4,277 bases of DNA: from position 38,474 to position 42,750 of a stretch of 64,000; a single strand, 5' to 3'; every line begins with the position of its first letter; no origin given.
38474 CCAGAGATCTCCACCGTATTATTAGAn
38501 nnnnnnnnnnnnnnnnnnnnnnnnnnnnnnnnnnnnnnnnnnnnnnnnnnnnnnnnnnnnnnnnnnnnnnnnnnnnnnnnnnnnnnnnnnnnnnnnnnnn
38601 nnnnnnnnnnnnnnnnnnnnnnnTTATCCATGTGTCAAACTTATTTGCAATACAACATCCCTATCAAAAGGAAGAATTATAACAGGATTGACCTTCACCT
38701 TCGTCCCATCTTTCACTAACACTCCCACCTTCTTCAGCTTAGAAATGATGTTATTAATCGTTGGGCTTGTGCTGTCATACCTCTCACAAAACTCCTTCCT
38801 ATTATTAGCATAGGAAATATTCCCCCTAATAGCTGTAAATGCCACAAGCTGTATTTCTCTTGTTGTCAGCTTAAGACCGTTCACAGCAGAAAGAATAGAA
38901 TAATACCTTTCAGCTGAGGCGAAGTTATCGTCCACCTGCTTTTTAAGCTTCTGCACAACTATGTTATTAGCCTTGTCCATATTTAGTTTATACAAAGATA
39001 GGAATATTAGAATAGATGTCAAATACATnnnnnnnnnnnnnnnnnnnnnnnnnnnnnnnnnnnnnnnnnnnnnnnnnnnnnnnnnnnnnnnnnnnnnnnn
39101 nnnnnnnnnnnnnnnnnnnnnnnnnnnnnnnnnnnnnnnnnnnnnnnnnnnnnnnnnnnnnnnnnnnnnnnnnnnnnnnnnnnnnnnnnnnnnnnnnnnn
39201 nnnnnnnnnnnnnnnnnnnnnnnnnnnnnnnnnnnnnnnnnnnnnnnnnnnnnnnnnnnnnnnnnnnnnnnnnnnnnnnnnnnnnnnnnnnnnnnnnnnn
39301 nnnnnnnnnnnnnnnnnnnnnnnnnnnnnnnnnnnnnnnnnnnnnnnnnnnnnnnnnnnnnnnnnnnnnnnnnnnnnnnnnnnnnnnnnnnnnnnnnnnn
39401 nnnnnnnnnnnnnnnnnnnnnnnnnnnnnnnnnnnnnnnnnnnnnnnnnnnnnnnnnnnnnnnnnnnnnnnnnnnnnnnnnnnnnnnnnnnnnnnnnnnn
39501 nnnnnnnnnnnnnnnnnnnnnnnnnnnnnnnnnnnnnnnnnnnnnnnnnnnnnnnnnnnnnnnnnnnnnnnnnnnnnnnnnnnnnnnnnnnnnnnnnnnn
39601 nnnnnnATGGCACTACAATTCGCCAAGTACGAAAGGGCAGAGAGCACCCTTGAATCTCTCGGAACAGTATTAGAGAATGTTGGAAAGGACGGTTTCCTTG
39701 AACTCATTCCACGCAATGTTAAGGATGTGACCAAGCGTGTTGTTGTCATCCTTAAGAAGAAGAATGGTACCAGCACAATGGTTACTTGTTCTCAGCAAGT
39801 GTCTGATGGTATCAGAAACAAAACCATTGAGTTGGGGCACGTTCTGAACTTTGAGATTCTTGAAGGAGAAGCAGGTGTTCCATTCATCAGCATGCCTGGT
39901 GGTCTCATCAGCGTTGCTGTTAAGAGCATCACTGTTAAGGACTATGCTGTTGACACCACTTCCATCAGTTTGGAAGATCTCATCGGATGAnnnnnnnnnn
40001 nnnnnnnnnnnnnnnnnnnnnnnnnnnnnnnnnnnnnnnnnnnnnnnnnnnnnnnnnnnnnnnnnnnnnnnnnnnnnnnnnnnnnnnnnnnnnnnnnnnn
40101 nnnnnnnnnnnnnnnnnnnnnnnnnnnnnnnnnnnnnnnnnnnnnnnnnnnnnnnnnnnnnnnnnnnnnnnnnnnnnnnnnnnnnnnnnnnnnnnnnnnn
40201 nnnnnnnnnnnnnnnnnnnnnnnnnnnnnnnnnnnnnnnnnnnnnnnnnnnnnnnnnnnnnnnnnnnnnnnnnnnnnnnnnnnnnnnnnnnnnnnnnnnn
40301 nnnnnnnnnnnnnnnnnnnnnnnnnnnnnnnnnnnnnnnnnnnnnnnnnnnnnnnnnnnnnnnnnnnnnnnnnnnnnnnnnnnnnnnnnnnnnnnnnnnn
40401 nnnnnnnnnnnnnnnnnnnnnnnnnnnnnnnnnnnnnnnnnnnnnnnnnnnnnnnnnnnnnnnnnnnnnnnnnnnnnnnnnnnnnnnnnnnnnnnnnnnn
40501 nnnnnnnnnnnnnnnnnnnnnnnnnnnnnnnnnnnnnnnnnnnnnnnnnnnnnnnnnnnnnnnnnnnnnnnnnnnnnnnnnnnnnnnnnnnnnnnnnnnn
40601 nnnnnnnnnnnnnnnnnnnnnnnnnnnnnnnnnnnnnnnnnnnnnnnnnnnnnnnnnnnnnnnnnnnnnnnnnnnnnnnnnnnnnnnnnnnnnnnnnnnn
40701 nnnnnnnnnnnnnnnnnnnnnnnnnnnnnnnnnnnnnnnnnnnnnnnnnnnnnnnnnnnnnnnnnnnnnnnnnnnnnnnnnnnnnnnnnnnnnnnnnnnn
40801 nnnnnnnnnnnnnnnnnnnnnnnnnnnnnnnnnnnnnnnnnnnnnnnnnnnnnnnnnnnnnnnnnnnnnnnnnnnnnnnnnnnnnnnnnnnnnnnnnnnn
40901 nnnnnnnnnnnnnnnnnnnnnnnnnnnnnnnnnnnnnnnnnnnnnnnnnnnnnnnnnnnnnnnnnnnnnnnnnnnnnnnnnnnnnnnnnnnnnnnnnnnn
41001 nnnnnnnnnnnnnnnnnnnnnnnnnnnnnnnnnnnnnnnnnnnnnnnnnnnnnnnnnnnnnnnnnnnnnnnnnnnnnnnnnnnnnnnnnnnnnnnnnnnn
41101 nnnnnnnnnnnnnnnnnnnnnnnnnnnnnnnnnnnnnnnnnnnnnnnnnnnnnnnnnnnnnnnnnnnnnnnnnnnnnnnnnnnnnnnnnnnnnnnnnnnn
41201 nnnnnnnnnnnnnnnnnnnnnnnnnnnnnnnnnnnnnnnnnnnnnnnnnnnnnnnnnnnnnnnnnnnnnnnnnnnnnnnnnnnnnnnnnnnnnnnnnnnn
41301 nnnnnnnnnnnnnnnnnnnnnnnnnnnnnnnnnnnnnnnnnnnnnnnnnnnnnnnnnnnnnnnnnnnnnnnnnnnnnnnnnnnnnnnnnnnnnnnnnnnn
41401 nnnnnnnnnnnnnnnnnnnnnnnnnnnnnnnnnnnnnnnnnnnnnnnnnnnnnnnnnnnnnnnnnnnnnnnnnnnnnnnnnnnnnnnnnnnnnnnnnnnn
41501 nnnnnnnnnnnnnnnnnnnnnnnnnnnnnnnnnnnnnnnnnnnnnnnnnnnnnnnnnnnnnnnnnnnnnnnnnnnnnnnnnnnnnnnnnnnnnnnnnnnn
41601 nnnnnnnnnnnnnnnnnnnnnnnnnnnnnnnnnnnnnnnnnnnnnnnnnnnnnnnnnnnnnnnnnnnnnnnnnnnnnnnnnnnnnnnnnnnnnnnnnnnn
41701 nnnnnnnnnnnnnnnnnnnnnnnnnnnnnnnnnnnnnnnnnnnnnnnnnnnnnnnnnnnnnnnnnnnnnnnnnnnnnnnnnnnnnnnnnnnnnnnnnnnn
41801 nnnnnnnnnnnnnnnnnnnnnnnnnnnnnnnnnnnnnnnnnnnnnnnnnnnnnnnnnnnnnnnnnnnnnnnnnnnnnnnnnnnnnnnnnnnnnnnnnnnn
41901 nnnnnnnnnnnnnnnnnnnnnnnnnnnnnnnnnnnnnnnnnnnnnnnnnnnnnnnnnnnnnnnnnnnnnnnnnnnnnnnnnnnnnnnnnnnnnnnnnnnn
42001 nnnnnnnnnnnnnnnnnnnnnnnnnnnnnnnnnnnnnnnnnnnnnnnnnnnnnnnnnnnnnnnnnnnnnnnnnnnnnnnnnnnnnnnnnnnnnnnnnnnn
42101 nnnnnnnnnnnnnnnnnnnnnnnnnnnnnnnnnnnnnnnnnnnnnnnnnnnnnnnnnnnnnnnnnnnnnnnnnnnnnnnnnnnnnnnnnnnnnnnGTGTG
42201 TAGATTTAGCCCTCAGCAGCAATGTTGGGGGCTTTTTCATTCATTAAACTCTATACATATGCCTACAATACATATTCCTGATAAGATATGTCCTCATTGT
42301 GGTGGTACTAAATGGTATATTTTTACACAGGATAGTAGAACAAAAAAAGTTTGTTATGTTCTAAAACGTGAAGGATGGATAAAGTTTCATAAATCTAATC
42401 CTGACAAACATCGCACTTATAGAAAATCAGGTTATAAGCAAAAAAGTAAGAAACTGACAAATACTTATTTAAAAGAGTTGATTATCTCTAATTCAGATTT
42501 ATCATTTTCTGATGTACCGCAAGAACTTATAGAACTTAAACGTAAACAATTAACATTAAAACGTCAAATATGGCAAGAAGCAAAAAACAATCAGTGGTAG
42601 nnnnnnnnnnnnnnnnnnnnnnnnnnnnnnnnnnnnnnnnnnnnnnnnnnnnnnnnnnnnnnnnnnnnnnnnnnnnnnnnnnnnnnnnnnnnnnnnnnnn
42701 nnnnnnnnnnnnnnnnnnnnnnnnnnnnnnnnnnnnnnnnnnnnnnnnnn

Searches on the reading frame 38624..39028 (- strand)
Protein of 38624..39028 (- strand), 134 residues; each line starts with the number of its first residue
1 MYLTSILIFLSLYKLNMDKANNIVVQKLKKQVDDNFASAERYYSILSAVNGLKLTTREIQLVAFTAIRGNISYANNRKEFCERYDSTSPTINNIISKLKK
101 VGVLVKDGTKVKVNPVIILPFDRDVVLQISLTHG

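Call 11: search_protein_families(library=phrogs, proteins=[window:38624-39028:-], max_evalue=0.01)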
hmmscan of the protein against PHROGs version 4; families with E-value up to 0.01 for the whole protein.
window:38624-39028:- (134 aa): 2 families
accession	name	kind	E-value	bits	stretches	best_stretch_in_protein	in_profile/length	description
phrog_428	-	DNA, RNA and nucleotide metabolism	0.0014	18.8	1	41-108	88-161/455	replication initiation protein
phrog_22534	-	unknown function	0.0073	17.2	1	51-112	21-82/111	-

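Call 12: search_protein_families(library=pfam, proteins=[window:38624-39028:-], max_evalue=0.01)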
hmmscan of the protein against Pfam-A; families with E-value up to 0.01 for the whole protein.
window:38624-39028:- (134 aa): 1 family
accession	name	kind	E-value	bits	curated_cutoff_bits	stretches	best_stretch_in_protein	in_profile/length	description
PF08280.17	HTH_Mga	-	0.0057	17.1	23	0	57-99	6-44/59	M protein trans-acting positive regulator (MGA) HTH domain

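Call 58: search_solved_structures(query=A3, max_evalue=1)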
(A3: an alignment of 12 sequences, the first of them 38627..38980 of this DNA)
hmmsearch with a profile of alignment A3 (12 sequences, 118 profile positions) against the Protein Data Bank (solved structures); distinct sequences matched with E-value up to 1: 4.
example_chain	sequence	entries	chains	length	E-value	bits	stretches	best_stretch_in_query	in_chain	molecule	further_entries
5op3_A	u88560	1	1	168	0.16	15.3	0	66-99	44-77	DARPin NDNH-1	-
6zu5_ST0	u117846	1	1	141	0.57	13.4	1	57-104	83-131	eS19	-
2mjf_B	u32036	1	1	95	0.61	13.3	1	7-67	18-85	Protein HIT1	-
3m8j_A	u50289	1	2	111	0.99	12.7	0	50-89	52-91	FocB protein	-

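Call 59: search_protein_families(library=pfam, alignment_id=A3, max_evalue=0.1)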
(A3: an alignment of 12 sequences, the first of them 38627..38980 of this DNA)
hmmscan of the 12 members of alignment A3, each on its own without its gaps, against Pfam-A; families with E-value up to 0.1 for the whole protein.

A. member 1, window:38627-38980:- (118 aa): 3 families
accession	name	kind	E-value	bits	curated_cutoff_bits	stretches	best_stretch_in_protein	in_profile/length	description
PF08280.17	HTH_Mga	-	0.0046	17.4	23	1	41-83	6-44/59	M protein trans-acting positive regulator (MGA) HTH domain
PF04492.19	Phage_rep_O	-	0.0085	17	28.7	1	26-99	13-90/95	Bacteriophage replication protein O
PF10865.14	DUF2703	-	0.06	13.9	23.6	1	59-99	9-47/120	Domain of unknown function (DUF2703)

B. families by the number of members that match (of 12 scanned): 21 families
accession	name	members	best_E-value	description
PF08280.17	HTH_Mga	11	0.00049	M protein trans-acting positive regulator (MGA) HTH domain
PF04492.19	Phage_rep_O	11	0.0011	Bacteriophage replication protein O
PF21100.3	MCM_C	4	0.0064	MCM protein C-terminal winged helix-turn-helix domain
PF03965.22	Penicillinase_R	3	0.0067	Penicillinase repressor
PF13545.12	HTH_Crp_2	3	0.0086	Crp-like helix-turn-helix domain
PF03979.19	Sigma70_r1_1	2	0.0017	Sigma-70 factor, region 1.1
PF10865.14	DUF2703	2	0.03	Domain of unknown function (DUF2703)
PF09969.14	DUF2203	2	0.035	Uncharacterized conserved protein (DUF2203)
PF24068.1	TPD1_C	2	0.053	Tapetum determinant 1, C-terminal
PF12978.13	DUF3862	1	0.0013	Domain of Unknown Function with PDB structure (DUF3862)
PF25416.1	GRHL1_C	1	0.0085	GRHL1-like, C-terminal domain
PF01282.25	Ribosomal_S24e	1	0.022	Ribosomal protein S24e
PF06030.18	WxLIP_PGBD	1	0.027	WxL Interacting Protein, peptidoglycan binding domain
PF02282.21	Herpes_UL42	1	0.03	DNA polymerase processivity factor (UL42)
PF24406.1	nSTAND_NTPase4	1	0.037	Novel STAND NTPase 4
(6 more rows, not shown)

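Call 60: find_homologous_proteins(query=window:38627-38980:-, max_evalue=0.001)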
Query window:38627-38980:- (118 aa): 2167 proteins with E <= 0.001 among 2171 candidates; the best 120 are listed.
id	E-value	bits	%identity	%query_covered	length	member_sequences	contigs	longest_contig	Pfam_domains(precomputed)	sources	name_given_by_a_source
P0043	1.0e-68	246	100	100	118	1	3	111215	-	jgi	jgi:hypothetical protein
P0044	1.2e-68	246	100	100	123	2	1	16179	-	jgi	jgi:hypothetical protein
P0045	5.4e-63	228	92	100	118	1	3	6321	-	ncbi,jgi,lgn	jgi:hypothetical protein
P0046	1.8e-62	226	92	100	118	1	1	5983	-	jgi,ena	jgi:hypothetical protein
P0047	2.0e-62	226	92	100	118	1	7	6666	-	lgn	-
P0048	2.0e-58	213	84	100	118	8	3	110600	-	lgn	-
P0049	1.4e-57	210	84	100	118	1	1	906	-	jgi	jgi:hypothetical protein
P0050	2.3e-57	209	84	100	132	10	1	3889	-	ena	-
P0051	3.6e-57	209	83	100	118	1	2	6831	-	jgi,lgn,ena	jgi:hypothetical protein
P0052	4.7e-57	208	83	100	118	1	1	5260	-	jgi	jgi:hypothetical protein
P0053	7.0e-57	208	83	100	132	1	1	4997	-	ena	-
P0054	1.2e-56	207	83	100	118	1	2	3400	-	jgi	jgi:hypothetical protein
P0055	1.8e-56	207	83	100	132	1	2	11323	-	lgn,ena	-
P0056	2.6e-56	206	85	97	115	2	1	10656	-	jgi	jgi:hypothetical protein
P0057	5.4e-53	195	78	100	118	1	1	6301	-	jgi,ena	jgi:hypothetical protein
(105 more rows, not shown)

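Call 66: predict_structure(alignment_id=A4)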
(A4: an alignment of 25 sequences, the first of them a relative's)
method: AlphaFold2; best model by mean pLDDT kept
length: 118 residues; sequences in the alignment: 25
mean_pLDDT: 68.6   pTM: 0.61
mean pLDDT of the five models: 68.6, 51.6, 48.6, 46.2, 39.6
residues with pLDDT >= 90: 4; 70-90: 65; 50-70: 21; < 50: 28
segments of 3 or more residues with pLDDT < 50: 1-6, 90-98, 111-118
pLDDT, mean of each block of 10 residues (from residue 1): 46 63 80 81 85 77 88 85 70 46 55 41
secondary structure, 60 per line:
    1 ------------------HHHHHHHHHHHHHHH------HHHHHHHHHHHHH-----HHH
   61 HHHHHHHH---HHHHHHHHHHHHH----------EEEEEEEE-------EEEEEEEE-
elements in order: H19-33 H40-52 H58-68 H72-84 E95-102 E110-117

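Call 70: fold_search(model_id=the predicted structure, library=pdb)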
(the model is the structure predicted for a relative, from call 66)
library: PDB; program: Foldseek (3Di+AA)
matches with E <= 10: 164; with E <= 0.001: 0
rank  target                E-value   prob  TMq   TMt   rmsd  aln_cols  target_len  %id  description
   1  4yif_C                3.8e-01  0.47  0.35  0.30  16.2       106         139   14  Crystal structure of Rv0880 (released 2015-06-10)
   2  5mdv_N                6.2e-01  0.13  0.29  0.29   9.8       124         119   12  Structure of ArfA and RF2 bound to the 70S ribosome (accommodated state) (released 2016-12-14)
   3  1nkw_L                6.6e-01  0.15  0.31  0.32   8.2       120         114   13  Crystal Structure Of The Large Ribosomal Subunit From Deinococcus Radiodurans (released 2003-02-11)
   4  6spb_N                6.6e-01  0.12  0.26  0.26   9.4       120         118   12  Pseudomonas aeruginosa 50s ribosome from a clinical isolate with a mutation in uL6 (released 2019-10-16)
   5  8iep_D                8.0e-01  0.04  0.16  0.08  17.9       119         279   10  Cryo-EM structure of GPR156C/D of G-protein free GPR156 (local refine) (released 2024-02-14)
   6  2pfb_A                8.5e-01  0.28  0.32  0.29   8.6        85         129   21  Structure of oxidized OhrR from Xanthamonas campestris (released 2007-12-11)
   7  4zzl_A                1.0e+00  0.20  0.36  0.30  20.2       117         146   11  MexR R21W derepressor mutant causing multidrug resistance in P. aeruginosa by mexAB-oprM efflux pump expression (released 2016-07-27)
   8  1lnw_A                1.2e+00  0.23  0.33  0.28  15.6        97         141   14  CRYSTAL STRUCTURE OF THE MEXR REPRESSOR OF THE MEXAB-OPRM MULTIDRUG EFFLUX OPERON OF PSEUDOMONAS AERUGINOSA (released 2002-09-11)
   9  2w43_B                1.4e+00  0.25  0.34  0.21  13.2        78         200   14  Structure of L-haloacid dehalogenase from S. tokodaii (released 2008-12-09)
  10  2nyx_B                1.5e+00  0.20  0.38  0.31  16.6       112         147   15  Crystal structure of RV1404 from Mycobacterium tuberculosis (released 2006-12-05)
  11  7o74_A                1.5e+00  0.08  0.27  0.22  15.8       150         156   12  Structure of cyanase from Pseudomonas lactis (released 2021-04-21)
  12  1l9u_H                1.6e+00  0.20  0.34  0.14  11.0        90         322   17  THERMUS AQUATICUS RNA POLYMERASE HOLOENZYME AT 4 A RESOLUTION (released 2002-05-22)
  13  3k0l_A                1.6e+00  0.08  0.26  0.23  16.2       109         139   15  Crystal Structure of Putative MarR Family Transcriptional Regulator from Acinetobacter sp. ADP (released 2009-10-13)
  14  2pex_A                1.7e+00  0.25  0.35  0.31  11.7       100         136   22  Structure of reduced C22S OhrR from Xanthamonas Campestris (released 2007-12-11)
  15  4fht_A                1.8e+00  0.12  0.29  0.25  19.5       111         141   15  Crystal Structure of the PcaV transcriptional regulator from Streptomyces coelicolor in complex with its natural ligan (released 2013-04-24)
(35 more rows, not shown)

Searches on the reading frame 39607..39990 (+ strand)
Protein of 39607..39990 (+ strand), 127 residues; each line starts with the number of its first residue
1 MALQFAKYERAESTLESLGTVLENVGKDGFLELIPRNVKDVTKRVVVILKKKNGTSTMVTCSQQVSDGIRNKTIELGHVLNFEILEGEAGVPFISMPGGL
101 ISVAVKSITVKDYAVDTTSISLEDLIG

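Call 11: search_protein_families(library=phrogs, proteins=[window:39607-39990:+], max_evalue=0.01)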
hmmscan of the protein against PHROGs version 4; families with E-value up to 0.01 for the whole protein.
window:39607-39990:+ (127 aa): 0 families

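Call 12: search_protein_families(library=pfam, proteins=[window:39607-39990:+], max_evalue=0.01)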
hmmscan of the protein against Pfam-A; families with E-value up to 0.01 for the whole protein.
window:39607-39990:+ (127 aa): 0 families

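Call 14: find_related_loci(query=window:39607-39990:+, collection=viral_contigs, flank=6000)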
Query window:39607-39990:+ (127 aa) in viral_contigs; peptide patterns used: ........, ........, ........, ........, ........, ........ (x = any residue, [..] = any of these).
9 stretches matched a pattern; 1 encode a relative of the query (tblastn E <= 1e-3); 1 distinct loci.
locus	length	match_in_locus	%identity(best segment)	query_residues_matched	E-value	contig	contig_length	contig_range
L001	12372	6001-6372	57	1-126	3e-41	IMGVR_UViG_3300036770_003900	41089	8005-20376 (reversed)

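Call 18: find_homologous_proteins(query=window:39607-39990:+)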
Query window:39607-39990:+ (127 aa): 42 proteins with E <= 0.001 among 52 candidates.
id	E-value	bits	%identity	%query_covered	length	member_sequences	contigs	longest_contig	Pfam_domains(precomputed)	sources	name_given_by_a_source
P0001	3.3e-73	261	100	100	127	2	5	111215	-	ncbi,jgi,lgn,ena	jgi:hypothetical protein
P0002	9.5e-57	208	80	100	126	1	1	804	-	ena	-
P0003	1.3e-56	208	80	100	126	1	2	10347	-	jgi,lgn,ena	jgi:hypothetical protein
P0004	1.7e-56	207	80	100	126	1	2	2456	-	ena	-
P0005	1.9e-56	207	80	100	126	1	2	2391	-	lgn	-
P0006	5.8e-55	202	79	100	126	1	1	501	-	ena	-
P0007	3.2e-54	200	77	100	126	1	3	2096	-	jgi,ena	jgi:hypothetical protein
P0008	3.1e-53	197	77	99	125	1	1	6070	-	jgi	jgi:hypothetical protein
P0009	2.0e-51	191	78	98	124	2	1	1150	-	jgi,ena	jgi:hypothetical protein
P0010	1.3e-50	188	75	99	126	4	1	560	-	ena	-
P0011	2.4e-50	188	72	100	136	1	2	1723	-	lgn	-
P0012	1.6e-49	185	72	99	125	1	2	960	-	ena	-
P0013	3.6e-48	181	74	98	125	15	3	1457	-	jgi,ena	jgi:hypothetical protein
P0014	1.4e-47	179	73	98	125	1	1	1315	-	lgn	-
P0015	5.9e-47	177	70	99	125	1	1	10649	-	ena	-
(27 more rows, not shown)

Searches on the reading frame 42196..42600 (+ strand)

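Call 11: search_protein_families(library=phrogs, proteins=[window:42196-42600:+], max_evalue=0.01)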
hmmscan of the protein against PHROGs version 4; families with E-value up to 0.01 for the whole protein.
window:42196-42600:+ (134 aa): 2 families
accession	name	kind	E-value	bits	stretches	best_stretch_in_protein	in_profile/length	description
phrog_4046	-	unknown function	0.0032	18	1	30-88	50-105/301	-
phrog_32371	-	unknown function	0.0085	17.1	0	30-94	66-132/175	-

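Call 12: search_protein_families(library=pfam, proteins=[window:42196-42600:+], max_evalue=0.01)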
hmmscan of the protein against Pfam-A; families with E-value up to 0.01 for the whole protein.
window:42196-42600:+ (134 aa): 0 families
